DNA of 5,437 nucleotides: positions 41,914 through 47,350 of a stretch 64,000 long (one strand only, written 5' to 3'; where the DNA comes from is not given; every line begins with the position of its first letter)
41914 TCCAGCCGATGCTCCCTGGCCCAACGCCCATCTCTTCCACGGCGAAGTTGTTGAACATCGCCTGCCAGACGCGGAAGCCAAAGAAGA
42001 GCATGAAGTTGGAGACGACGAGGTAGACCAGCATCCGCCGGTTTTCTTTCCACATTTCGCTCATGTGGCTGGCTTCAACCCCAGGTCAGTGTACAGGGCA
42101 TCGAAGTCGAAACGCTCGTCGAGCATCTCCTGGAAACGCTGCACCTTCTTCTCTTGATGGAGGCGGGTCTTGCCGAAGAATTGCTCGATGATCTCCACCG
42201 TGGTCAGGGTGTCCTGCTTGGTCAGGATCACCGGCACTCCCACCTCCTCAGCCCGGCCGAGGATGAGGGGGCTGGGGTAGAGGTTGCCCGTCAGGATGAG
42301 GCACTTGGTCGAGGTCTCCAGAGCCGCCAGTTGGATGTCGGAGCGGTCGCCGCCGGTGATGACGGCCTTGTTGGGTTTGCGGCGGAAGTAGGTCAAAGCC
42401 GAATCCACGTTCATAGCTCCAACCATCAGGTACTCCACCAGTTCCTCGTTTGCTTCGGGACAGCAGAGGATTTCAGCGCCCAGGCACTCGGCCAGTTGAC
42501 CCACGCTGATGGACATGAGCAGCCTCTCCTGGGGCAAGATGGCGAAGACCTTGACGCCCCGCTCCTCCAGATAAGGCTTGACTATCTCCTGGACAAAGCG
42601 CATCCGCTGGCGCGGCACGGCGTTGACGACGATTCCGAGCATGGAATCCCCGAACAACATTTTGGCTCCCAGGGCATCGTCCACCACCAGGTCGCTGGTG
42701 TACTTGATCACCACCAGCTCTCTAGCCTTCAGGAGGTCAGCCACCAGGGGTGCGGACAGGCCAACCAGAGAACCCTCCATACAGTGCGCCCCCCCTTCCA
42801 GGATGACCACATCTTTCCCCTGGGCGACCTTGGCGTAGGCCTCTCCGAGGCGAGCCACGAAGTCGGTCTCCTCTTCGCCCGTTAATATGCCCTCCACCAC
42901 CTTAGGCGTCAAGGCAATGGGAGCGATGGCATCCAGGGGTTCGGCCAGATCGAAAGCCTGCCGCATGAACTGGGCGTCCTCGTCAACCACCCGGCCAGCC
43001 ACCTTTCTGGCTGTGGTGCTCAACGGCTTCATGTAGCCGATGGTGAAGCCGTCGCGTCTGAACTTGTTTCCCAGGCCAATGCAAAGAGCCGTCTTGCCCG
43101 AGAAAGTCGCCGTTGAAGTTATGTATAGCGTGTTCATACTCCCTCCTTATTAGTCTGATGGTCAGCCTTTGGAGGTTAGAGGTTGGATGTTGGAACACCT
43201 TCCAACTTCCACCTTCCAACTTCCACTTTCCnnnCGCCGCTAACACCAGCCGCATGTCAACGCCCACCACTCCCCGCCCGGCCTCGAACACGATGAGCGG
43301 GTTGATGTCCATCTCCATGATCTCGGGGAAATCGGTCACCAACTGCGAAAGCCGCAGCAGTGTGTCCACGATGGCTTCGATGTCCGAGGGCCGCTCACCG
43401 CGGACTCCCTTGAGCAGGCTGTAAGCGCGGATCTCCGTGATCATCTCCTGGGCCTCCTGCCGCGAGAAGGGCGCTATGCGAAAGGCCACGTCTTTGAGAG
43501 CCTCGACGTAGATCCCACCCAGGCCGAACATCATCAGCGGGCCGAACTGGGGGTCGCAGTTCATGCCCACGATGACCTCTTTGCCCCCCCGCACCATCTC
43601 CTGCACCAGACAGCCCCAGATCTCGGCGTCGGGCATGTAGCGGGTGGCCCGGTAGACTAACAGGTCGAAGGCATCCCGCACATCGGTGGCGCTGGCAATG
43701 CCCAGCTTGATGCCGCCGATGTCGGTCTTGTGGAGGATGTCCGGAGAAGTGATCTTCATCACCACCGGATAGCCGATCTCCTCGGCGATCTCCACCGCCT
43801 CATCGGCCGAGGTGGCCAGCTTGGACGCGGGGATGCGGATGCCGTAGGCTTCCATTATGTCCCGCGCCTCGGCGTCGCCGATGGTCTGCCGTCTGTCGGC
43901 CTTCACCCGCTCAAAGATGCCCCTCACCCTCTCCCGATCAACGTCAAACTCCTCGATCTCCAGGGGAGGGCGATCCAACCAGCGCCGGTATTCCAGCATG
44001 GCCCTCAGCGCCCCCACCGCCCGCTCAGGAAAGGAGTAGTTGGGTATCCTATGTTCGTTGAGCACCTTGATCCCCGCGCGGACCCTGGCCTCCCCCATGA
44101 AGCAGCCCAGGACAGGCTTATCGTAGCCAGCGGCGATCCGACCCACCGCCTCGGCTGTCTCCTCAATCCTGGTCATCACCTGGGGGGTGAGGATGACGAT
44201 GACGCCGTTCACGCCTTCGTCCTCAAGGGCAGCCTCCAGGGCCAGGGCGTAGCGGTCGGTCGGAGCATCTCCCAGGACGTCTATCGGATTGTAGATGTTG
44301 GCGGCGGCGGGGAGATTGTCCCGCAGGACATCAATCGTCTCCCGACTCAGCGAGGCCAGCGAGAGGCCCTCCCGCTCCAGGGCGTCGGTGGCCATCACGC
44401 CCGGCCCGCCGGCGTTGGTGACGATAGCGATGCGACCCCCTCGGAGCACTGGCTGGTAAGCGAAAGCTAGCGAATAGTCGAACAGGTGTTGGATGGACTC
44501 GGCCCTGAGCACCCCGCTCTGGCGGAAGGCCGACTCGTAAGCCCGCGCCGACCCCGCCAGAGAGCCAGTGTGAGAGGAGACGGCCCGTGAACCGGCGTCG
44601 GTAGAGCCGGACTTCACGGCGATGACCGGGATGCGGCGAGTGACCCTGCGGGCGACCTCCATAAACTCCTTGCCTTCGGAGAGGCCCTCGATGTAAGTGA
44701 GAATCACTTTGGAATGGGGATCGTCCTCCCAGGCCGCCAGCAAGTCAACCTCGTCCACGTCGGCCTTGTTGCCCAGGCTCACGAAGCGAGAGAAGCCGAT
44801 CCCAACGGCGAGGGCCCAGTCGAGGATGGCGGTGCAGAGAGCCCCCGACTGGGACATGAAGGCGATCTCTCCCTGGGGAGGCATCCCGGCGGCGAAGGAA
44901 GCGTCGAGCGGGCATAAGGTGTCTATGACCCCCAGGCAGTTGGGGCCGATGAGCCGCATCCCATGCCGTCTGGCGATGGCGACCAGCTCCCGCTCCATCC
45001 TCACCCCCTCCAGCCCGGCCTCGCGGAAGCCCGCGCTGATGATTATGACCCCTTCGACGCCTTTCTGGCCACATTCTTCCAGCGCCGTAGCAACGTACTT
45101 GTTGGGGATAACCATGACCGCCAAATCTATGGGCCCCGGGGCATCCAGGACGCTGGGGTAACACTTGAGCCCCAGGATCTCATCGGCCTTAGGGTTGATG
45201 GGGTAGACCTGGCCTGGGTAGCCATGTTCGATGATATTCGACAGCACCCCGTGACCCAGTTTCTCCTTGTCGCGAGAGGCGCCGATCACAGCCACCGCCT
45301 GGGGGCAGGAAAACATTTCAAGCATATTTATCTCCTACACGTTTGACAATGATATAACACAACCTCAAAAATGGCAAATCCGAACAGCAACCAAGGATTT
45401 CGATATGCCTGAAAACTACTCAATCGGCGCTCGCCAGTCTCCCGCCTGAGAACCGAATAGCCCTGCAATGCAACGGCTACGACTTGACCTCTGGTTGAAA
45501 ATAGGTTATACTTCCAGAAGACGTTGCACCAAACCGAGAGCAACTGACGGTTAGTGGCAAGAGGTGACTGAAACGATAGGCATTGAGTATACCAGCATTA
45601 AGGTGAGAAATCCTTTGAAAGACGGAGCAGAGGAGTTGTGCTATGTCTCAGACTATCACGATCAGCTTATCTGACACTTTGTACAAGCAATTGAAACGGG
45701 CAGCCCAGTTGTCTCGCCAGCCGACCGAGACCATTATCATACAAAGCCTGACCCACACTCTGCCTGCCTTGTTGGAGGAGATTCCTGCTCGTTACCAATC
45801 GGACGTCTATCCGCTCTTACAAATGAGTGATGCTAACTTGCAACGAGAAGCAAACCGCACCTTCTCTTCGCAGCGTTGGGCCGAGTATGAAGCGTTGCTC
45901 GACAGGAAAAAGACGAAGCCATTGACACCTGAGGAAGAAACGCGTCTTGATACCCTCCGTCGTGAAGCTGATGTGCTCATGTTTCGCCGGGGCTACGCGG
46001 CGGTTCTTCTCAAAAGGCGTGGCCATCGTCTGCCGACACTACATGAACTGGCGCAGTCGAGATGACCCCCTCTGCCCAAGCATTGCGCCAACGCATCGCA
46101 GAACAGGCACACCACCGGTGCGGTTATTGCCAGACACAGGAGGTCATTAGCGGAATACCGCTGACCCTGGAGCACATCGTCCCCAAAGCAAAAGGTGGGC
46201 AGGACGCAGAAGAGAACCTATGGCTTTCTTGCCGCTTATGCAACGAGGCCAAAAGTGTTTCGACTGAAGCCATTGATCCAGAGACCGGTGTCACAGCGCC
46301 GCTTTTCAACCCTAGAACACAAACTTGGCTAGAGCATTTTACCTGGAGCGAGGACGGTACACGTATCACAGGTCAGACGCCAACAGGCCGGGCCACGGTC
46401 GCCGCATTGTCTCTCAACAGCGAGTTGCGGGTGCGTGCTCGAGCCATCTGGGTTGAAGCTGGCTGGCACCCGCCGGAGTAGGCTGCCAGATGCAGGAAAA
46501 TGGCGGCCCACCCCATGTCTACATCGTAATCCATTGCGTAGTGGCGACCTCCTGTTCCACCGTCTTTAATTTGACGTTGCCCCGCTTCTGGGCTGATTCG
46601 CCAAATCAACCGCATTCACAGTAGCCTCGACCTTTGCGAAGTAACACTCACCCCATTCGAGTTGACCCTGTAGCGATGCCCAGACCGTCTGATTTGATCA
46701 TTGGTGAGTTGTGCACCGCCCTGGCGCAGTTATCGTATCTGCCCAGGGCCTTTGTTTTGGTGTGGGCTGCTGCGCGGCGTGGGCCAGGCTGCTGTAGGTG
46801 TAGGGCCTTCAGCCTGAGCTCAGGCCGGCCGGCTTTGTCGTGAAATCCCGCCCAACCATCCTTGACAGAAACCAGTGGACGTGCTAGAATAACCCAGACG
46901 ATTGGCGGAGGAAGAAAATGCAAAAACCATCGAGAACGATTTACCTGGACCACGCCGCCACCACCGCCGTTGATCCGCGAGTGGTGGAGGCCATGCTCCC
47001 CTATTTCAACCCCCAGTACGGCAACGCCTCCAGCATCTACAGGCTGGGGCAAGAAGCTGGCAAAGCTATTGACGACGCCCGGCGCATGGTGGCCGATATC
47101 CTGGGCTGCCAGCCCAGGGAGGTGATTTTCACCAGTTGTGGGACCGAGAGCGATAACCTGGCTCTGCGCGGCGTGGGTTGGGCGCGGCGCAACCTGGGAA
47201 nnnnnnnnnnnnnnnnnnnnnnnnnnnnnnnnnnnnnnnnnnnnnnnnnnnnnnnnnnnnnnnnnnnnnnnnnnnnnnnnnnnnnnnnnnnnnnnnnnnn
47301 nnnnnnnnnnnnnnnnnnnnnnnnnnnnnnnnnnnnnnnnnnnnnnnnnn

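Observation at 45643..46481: Overlapping RHH-like protein + small HNH endonuclease cassette in a low-complexity intergenic island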

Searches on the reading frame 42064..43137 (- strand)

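Call 98: search_protein_families(library=pfam, proteins=[window:42064-43137:-], max_evalue=0.00001)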
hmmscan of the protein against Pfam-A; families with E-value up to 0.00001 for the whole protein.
window:42064-43137:- (358 aa): 2 families
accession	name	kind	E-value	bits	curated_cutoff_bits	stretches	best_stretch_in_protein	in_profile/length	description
PF07085.17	DRTGG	-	2.5e-33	114.5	25.2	1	214-320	1-105/105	DRTGG domain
PF13500.12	AAA_26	-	1e-17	65.1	27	1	2-208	1-195/198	AAA domain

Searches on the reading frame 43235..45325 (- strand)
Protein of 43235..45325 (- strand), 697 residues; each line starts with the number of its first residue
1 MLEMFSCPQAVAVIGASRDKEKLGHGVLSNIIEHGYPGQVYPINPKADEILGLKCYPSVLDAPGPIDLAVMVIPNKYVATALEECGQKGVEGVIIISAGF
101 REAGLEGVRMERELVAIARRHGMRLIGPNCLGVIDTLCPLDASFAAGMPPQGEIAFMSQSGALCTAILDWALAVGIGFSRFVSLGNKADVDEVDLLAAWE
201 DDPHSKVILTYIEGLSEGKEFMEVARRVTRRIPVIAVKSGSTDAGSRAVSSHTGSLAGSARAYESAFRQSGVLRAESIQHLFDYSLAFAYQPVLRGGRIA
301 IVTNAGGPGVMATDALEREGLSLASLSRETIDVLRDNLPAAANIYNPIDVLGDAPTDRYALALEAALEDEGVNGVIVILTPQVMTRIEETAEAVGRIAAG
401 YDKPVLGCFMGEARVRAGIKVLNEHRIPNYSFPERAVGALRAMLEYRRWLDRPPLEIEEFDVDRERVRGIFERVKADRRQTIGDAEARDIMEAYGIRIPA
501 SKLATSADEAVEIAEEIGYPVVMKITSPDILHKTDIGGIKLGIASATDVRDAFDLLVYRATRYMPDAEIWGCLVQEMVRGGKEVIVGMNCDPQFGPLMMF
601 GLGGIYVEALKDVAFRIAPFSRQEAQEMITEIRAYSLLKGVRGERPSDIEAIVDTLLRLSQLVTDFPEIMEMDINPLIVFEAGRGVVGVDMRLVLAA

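Call 98: search_protein_families(library=pfam, proteins=[window:43235-45325:-], max_evalue=0.00001)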
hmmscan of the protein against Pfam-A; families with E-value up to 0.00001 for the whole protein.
window:43235-45325:- (697 aa): 5 families
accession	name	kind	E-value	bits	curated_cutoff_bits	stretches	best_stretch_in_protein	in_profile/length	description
PF13549.11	ATP-grasp_5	-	3.3e-87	291.9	27.6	1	474-695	2-221/221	ATP-grasp domain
PF13607.11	Succ_CoA_lig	-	1.4e-54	184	27.4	1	151-285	1-135/138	Succinyl-CoA ligase like flavodoxin domain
PF13380.12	CoA_binding_2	-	4.2e-29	101.8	22.8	1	10-134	2-114/116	CoA binding domain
PF19045.5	Ligase_CoA_2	-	4.2e-14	53.3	23.7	1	300-446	2-154/162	Ligase-CoA domain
PF02629.25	CoA_binding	-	4.9e-14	53.3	22.3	1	10-99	5-97/97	CoA binding domain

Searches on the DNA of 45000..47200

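Call 19: search_rna_families(source=window, start=45000, end=47200, threshold=evalue, max_evalue=1)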
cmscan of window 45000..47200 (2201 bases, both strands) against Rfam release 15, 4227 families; matches with E-value up to 1: 0.
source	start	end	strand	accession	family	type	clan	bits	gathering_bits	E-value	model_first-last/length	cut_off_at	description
